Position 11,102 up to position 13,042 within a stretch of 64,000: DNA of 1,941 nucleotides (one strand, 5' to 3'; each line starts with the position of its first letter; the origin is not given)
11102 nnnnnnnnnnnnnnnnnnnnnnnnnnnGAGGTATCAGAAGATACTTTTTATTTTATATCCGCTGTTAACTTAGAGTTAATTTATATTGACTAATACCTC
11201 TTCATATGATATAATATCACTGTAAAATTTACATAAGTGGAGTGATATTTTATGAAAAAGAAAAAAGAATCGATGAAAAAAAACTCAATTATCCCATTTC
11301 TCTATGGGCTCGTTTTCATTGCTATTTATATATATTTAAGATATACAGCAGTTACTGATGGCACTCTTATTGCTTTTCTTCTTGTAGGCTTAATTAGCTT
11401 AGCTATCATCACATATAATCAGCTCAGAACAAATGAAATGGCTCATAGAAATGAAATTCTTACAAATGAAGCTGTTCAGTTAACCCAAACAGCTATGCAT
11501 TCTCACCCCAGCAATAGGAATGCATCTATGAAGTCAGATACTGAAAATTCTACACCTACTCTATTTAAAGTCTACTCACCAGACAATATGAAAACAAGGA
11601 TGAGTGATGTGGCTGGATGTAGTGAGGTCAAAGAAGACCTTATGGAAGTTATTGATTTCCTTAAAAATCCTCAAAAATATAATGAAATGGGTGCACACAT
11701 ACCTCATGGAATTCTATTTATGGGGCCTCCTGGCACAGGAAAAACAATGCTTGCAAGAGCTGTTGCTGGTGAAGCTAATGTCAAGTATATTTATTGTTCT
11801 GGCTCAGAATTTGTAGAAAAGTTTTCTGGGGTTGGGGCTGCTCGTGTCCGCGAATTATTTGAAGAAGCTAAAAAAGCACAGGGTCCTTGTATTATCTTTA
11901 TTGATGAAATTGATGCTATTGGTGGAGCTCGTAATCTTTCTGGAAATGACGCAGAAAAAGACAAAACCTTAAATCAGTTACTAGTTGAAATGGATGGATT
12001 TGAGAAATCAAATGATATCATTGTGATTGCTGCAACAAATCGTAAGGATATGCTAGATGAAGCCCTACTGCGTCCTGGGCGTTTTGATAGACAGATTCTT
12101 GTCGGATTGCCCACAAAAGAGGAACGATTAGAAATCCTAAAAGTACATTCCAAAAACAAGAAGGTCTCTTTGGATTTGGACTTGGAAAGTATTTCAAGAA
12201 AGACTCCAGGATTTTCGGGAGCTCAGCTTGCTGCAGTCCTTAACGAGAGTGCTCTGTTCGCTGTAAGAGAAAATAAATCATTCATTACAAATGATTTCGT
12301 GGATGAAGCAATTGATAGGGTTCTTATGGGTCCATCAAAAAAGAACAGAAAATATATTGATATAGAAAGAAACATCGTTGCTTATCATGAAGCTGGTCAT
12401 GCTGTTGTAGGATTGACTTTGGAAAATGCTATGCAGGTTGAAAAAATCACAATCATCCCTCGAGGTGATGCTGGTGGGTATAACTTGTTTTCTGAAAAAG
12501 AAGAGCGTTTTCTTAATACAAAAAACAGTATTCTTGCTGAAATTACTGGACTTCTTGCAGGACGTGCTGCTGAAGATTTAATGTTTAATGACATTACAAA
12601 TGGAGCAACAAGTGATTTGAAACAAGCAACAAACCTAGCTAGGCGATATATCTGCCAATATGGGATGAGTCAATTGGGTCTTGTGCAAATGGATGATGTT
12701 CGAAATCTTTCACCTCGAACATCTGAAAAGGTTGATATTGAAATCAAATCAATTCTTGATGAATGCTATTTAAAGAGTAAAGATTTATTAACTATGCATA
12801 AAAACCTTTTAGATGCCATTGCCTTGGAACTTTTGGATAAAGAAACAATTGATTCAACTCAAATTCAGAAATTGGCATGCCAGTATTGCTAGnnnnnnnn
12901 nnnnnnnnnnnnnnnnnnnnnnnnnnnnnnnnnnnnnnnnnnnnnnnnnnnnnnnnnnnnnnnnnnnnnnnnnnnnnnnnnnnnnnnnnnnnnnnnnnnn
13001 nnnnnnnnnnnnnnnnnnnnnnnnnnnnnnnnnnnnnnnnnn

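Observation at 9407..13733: Replicon-borne membrane-protease cluster: lipoprotein, phosphoesterase, signal peptidase I, short FtsH, prepilin peptidase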

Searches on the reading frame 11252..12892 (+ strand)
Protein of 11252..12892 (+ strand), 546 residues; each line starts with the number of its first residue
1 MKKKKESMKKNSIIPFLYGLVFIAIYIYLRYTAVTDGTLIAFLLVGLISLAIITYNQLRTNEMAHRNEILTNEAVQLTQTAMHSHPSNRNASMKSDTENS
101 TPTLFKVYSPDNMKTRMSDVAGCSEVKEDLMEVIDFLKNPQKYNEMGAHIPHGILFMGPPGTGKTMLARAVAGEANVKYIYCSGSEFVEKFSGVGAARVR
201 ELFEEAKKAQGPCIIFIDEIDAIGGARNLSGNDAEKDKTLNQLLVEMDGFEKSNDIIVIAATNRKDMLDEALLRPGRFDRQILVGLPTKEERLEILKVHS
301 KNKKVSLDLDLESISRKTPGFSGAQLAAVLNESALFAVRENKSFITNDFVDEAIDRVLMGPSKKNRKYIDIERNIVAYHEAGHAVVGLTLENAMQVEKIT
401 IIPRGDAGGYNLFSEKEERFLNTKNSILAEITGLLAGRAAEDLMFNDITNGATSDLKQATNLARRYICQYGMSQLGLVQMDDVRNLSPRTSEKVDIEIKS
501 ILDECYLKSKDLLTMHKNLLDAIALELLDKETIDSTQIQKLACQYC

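Call 3: search_protein_families(library=pfam, proteins=[window:11252-12892:+], max_evalue=0.01)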
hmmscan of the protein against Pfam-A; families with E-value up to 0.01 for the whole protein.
window:11252-12892:+ (546 aa): 15 families
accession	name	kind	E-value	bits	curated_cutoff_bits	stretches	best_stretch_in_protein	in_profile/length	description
PF01434.24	Peptidase_M41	-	1.7e-53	181.8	29.9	1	371-541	6-191/191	Peptidase family M41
PF00004.35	AAA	-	8.9e-46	156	21.2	1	154-285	1-130/131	ATPase family associated with various cellular activities (AAA)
PF17862.7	AAA_lid_3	-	2.1e-11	43.6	27.2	1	308-347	1-40/45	AAA+ lid domain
PF05496.18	RuvB_N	-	9e-07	29.2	27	1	116-223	5-96/159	Holliday junction DNA helicase RuvB P-loop domain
PF07728.20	AAA_5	-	5.7e-06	26.8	22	1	154-225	2-80/139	AAA domain (dynein-related subfamily)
PF20720.3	nSTAND3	-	1.9e-05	24.9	27.2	1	154-300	20-153/155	Novel STAND NTPase 3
PF13401.12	AAA_22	-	2e-05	25.3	27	1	154-247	8-108/130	AAA domain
PF13191.12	AAA_16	-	6.7e-05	23.9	32.6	0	147-185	20-58/167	AAA ATPase domain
PF23902.1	AAA_lid_PRS2_C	-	0.00012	22.6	34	1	290-358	2-71/73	PRS2 AAA+ lid C-terminal domain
PF01078.27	Mg_chelatase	-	0.00012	21.9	20.3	1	145-172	16-43/207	Magnesium chelatase, subunit ChlI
PF13173.12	AAA_14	-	0.00024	21.5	27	1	154-226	5-77/129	AAA domain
PF07724.20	AAA_2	-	0.00032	21.2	27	1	154-223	6-87/166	AAA domain (Cdc48 subfamily)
PF01695.23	IstB_IS21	-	0.0024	17.8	24.1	0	154-176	95-117/238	IstB-like ATP binding protein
PF13521.12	AAA_28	-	0.0051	17.5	27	0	154-180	2-28/164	AAA domain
PF05673.19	DUF815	-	0.0058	16.3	23.8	0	114-272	24-159/249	Protein of unknown function (DUF815)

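Call 4: search_protein_families(library=ncbifam, proteins=[window:11252-12892:+], max_evalue=0.01)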
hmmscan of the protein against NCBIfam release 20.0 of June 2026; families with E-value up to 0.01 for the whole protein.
window:11252-12892:+ (546 aa): 42 families (the best 25 are shown)
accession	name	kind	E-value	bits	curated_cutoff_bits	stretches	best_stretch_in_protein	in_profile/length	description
TIGR01241.2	FtsH_fam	equivalog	5.2e-181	603.5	600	1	102-538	146-598/598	ATP-dependent zinc metalloprotease FtsH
NF008004.0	PRK10733.1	equivalog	3.7e-124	415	1008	1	108-542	142-593/644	ATP-dependent zinc metalloprotease FtsH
NF003069.1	PRK03992.1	subfamily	2.3e-85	287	500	1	111-359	124-374/379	proteasome-activating nucleotidase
TIGR01242.2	TIGR01242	subfamily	2.4e-81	273.5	500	1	113-359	109-357/362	proteasome-activating nucleotidase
NF047747.1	PrtsmActNtasePan2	equivalog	1.4e-71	241.9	700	1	114-357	147-392/397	proteasome-activating nucleotidase Pan2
TIGR01243.1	CDC48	subfamily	2.7e-71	240.9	802.65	1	114-400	449-678/733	CDC48 family AAA ATPase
NF047748.1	PrtsmActNtasePan1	equivalog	1.1e-67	228.8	750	1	115-357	145-389/405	proteasome-activating nucleotidase Pan1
NF041006.2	cell_div_CdvC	equivalog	6.8e-42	143.7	650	1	95-340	80-325/370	cell division protein CdvC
NF042959.1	IteA_antiphage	equivalog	1.6e-38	132.8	510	1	68-355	47-319/367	anti-phage ATPase IteA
TIGR03689.1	pup_AAA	equivalog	7.6e-35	120.6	504.75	1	137-346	202-421/512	proteasome ATPase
TIGR03922.1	T7SS_EccA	equivalog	1.7e-10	40.1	466.65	1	119-303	277-467/557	type VII secretion AAA-ATPase EccA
TIGR02881.1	spore_V_K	equivalog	1.8e-08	33.8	422.95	1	114-305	2-196/261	stage V sporulation protein K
NF003229.0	PRK04195.1-5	equivalog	6e-08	31.8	280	1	116-225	15-117/413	replication factor C large subunit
NF000868.0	PRK00080.1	equivalog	6.7e-08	31.8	282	1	115-359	22-252/330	Holliday junction branch migration DNA helicase RuvB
NF003230.0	PRK04195.1-6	equivalog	2.8e-07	29.6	441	1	116-228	12-114/494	replication factor C large subunit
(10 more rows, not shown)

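Call 14: find_encoding_contigs(protein=window:11252-12892:+, flank=10000, max_places=8)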
Protein window:11252-12892:+ (546 aa): 3 contigs read that carry it; 3 places shown.
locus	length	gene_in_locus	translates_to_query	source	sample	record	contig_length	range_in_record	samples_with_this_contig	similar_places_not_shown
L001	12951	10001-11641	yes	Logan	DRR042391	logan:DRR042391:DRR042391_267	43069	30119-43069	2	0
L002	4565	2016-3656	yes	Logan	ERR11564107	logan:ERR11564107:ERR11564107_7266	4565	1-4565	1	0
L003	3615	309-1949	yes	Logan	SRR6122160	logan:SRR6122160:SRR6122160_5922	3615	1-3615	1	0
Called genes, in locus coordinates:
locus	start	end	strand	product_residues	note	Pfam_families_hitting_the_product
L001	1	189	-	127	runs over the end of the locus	-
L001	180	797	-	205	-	-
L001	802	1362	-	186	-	-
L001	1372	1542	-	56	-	-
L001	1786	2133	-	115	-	-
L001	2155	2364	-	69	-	-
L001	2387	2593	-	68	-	-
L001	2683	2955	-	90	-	-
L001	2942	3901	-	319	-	PF02272:DHHA1 (weak)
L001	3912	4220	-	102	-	-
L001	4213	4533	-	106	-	-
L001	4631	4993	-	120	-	PF10686:YAcAr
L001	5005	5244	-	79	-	-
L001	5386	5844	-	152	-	-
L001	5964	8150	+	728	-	PF01751:Toprim, PF01131:Topoisom_bac, PF13342:Toprim_Crpt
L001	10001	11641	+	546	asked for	PF05496:RuvB_N (weak), PF00004:AAA, PF07728:AAA_5 (weak), PF13401:AAA_22 (faint), PF20720:nSTAND3 (faint), PF17862:AAA_lid_3, PF01434:Peptidase_M41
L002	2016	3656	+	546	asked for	PF05496:RuvB_N (weak), PF00004:AAA, PF07728:AAA_5 (weak), PF13401:AAA_22 (faint), PF20720:nSTAND3 (faint), PF17862:AAA_lid_3, PF01434:Peptidase_M41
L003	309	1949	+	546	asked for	PF05496:RuvB_N (weak), PF00004:AAA, PF07728:AAA_5 (weak), PF13401:AAA_22 (faint), PF20720:nSTAND3 (faint), PF17862:AAA_lid_3, PF01434:Peptidase_M41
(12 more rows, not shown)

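Call 15: search_dna_similar(query=window:11252-12892:+, collection=plasmids, mode=protein, max_rows=25)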
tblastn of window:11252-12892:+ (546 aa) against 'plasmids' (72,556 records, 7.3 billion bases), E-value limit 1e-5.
Records with a match: 1679; places in all: 2003; records where one place covers at least 80% of the query: 80.
Best place of each record, by identity: 60-80% 58; <60% 1621.
By first word of the organism name: Klebsiella 303; Rhizobium 127; Pseudomonas 120; Enterobacter 75; Agrobacterium 64; Escherichia 47; Burkholderia 44; Nostoc 43; Bradyrhizobium 39; Sinorhizobium 37; and 246 more.
By predicted mobility (MOB-suite, as given by PLSDB): non-mobilizable 830; conjugative 691; mobilizable 158.
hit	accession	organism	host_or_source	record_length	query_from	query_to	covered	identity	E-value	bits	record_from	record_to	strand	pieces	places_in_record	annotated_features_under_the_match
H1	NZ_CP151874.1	Bacillus thuringiensis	-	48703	106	545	81%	51.4%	1e-142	462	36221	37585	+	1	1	ftsH: ATP-dependent zinc metalloprotease FtsH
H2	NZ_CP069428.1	Streptococcus oralis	Homo sapiens,blood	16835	106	541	80%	51.7%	5e-120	458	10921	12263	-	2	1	none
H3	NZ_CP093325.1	Bacillus sp. N5-665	whole organism,peat soil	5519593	106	541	80%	51.4%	6e-141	457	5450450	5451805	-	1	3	none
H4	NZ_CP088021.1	Radiobacillus kanasensis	whole organism,desert soil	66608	106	541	80%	51.1%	7e-143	462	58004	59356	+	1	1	ftsH: ATP-dependent zinc metalloprotease FtsH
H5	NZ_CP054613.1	Paenibacillus cellulosilyticus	cell culture,soil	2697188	106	541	80%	50.9%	5e-129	422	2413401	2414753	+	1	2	none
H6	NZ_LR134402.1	Listeria monocytogenes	Homo sapiens,Vein blood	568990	106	541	80%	50.7%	3e-140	455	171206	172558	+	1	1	ftsH: ATP-dependent zinc metalloprotease FtsH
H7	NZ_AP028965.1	Bacillus subtilis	soil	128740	106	541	80%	50.6%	1e-139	453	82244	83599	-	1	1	ftsH: ATP-dependent zinc metalloprotease FtsH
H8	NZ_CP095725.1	Listeria innocua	Homo sapiens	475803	106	541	80%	50.4%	6e-140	454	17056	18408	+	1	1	ftsH: ATP-dependent zinc metalloprotease FtsH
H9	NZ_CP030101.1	Listeria monocytogenes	Environment,water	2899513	106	541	80%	50.4%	7e-140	454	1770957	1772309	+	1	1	none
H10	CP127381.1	Aerococcus tenax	Homo sapiens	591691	114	541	78%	51.4%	7e-114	439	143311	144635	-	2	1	none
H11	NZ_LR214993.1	Mesomycoplasma hyopneumoniae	Pig,lung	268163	116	542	78%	51.5%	9e-131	427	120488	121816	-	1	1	ftsH: ATP-dependent zinc metalloprotease FtsH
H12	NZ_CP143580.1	Enterococcus faecalis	Homo sapiens,bacterial isolate,sonicate ...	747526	114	541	78%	51.2%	5e-135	440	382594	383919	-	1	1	ftsH: ATP-dependent zinc metalloprotease FtsH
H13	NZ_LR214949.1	Mesomycoplasma hyorhinis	Uninoculated HEP-2 tissue culture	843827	116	541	78%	49.1%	5e-131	428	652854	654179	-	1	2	ftsH: ATP-dependent zinc metalloprotease FtsH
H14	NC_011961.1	Thermomicrobium roseum DSM 5159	-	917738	106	541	80%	47.9%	1e-124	410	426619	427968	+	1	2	ftsH: ATP-dependent zinc metalloprotease FtsH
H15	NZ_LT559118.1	Nonomuraea gerenzanensis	-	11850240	106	541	80%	47.8%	3e-130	426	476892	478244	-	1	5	none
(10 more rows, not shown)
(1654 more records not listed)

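Call 16: search_dna_similar(query=window:11252-12892:+, collection=phages, mode=protein, max_rows=25)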
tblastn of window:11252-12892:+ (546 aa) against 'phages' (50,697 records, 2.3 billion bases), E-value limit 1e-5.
Records with a match: 245; places in all: 254; records where one place covers at least 80% of the query: 2.
Best place of each record, by identity: 60-80% 2; <60% 243.
By first word of the organism name: Pseudomonas 40; Mycobacterium 34; Erwinia 19; Rhodobacter 16; Salmonella 13; Bacteriophage 13; Ralstonia 10; Brevundimonas 10; Klebsiella 8; Listeria 7; and 35 more.
By host as written in the record: - 35; Mycobacterium smegmatis mc2 155 18; Rhodobacter capsulatus YW1 16; Pseudomonas aeruginosa 11; Brevundimonas pondensis LVF1 8; Listeria monocytogenes 7; Mycobacterium smegmatis mc2155 6; Ralstonia solanacearum 6; and 86 more.
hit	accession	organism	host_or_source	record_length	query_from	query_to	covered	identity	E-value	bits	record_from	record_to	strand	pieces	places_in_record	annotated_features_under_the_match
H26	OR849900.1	Staphylococcus phage SA 1298 Kay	Staphylococcus aureus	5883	106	541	80%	51.3%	7e-139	447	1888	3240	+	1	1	record has no annotation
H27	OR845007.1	Staphylococcus phage SA 1306 Kay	Staphylococcus aureus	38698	106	541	80%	51.3%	4e-138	447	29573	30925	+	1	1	record has no annotation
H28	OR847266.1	Listeria phage LM 4-11-1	Listeria monocytogenes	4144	114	541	78%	51.5%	2e-139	441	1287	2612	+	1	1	record has no annotation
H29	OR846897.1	Listeria phage LM 4-11-1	Listeria monocytogenes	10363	106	541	80%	50.4%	2e-140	454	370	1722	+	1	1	record has no annotation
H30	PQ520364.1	Enterococcus phage IME_EF3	-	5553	114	541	78%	51.2%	1e-136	440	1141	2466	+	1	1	record has no annotation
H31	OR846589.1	Enterococcus phage Efs 1-1-1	Enterococcus faecalis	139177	114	541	78%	51.2%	1e-135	440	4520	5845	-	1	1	record has no annotation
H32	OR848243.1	Listeria phage LM 4-14-1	Listeria monocytogenes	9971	116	541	78%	50.9%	1e-137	446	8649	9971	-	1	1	record has no annotation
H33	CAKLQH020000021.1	Acinetobacter phage MD-2021a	not known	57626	106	541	80%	46.7%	1e-125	411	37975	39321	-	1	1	ftsH: cell division protein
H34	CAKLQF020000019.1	Acinetobacter phage MD-2021a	not known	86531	106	541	80%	46.7%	1e-125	411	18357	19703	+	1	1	ftsH: cell division protein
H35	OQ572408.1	Pseudomonas phage Y6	Pseudomonas aeruginosa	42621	106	541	80%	46.2%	5e-123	404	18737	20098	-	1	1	record has no annotation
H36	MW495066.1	Microcystis phage MaAM05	Microcystis sp. SG03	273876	113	541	79%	45.2%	3e-121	398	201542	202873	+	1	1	ftsH: ATP-dependent zinc metalloprotease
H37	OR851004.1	Salmonella phage S.Kent 1-2-1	Salmonella enterica subsp. enterica ...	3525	106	544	80%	44.0%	1e-124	398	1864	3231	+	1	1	record has no annotation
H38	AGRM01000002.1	Salmonella enterica subsp. houtenae str. ATCC BAA-1581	Homo sapiens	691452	106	544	80%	44.0%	5e-121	398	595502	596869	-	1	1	ATP-dependent metalloprotease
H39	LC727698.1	Pseudomonas phage sp. 30-3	Pseudomonas aeruginosa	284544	110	545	80%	41.1%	1e-96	328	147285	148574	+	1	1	ftsH: ATP-dependent zinc metalloprotease FtsH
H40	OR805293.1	Pseudomonas phage Deifobo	Pseudomonas aeruginosa PAO1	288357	110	545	80%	41.1%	2e-95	324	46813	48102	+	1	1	hypothetical protein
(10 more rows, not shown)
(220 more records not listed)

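Call 19: search_protein_families(library=phrogs, proteins=[window:11252-12892:+], max_evalue=0.001)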
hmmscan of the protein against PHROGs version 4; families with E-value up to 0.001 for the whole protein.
window:11252-12892:+ (546 aa): 17 families
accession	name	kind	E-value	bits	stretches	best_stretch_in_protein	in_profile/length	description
phrog_30773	-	unknown function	5e-148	495.3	1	106-542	151-607/666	-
phrog_3757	-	unknown function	1.6e-50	173.5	1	68-366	47-334/367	-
phrog_8638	-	unknown function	5.6e-35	122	1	114-357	270-513/568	-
phrog_10401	-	other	5.9e-29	102.3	1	132-304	437-604/667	ATPase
phrog_9172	-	unknown function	6.2e-28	98.9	1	141-352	98-315/509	-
phrog_7485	-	unknown function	1.8e-25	90.7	1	114-294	189-369/430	-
phrog_10440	-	unknown function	1.1e-14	54.9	1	150-341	231-407/483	-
phrog_168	-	DNA, RNA and nucleotide metabolism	9.6e-13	49.5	1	149-274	41-149/314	clamp loader of DNA polymerase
phrog_4339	-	unknown function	4.4e-11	43.6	1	67-265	241-413/552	-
phrog_5846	-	DNA, RNA and nucleotide metabolism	2.2e-10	41.4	1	116-223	14-106/380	clamp loader of DNA polymerase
phrog_11838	-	DNA, RNA and nucleotide metabolism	1.4e-06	28.8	1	117-230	16-117/420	clamp loader of DNA polymerase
phrog_2376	-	other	5.6e-06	26.9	1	142-304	67-209/363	ATPase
phrog_50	-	DNA, RNA and nucleotide metabolism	2.5e-05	24.5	1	144-181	364-399/570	DnaC-like helicase loader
phrog_14322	-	unknown function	6.5e-05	23.4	1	154-306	229-370/398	-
phrog_3277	-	DNA, RNA and nucleotide metabolism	0.00036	21.4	1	152-243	11-103/168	DnaC-like helicase loader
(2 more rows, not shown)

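Call 21: find_related_loci(query=window:11252-12892:+, collection=viral_contigs, flank=10000)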
Query window:11252-12892:+ (546 aa) in viral_contigs; peptide patterns used: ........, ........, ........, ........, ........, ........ (x = any residue, [..] = any of these).
19 stretches matched a pattern; 6 encode a relative of the query (tblastn E <= 1e-3); 6 distinct loci.
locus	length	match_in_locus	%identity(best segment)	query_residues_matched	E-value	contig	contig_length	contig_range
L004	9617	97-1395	46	113-540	1e-117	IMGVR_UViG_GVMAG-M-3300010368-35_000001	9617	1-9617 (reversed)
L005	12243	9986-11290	45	119-541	1e-114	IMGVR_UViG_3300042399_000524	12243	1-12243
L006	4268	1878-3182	45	119-541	5e-116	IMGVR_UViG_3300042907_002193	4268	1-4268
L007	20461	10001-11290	42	112-541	5e-107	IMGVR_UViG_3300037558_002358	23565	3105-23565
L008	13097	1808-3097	42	112-541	5e-107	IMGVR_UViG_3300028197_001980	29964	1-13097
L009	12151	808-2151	43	117-541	5e-102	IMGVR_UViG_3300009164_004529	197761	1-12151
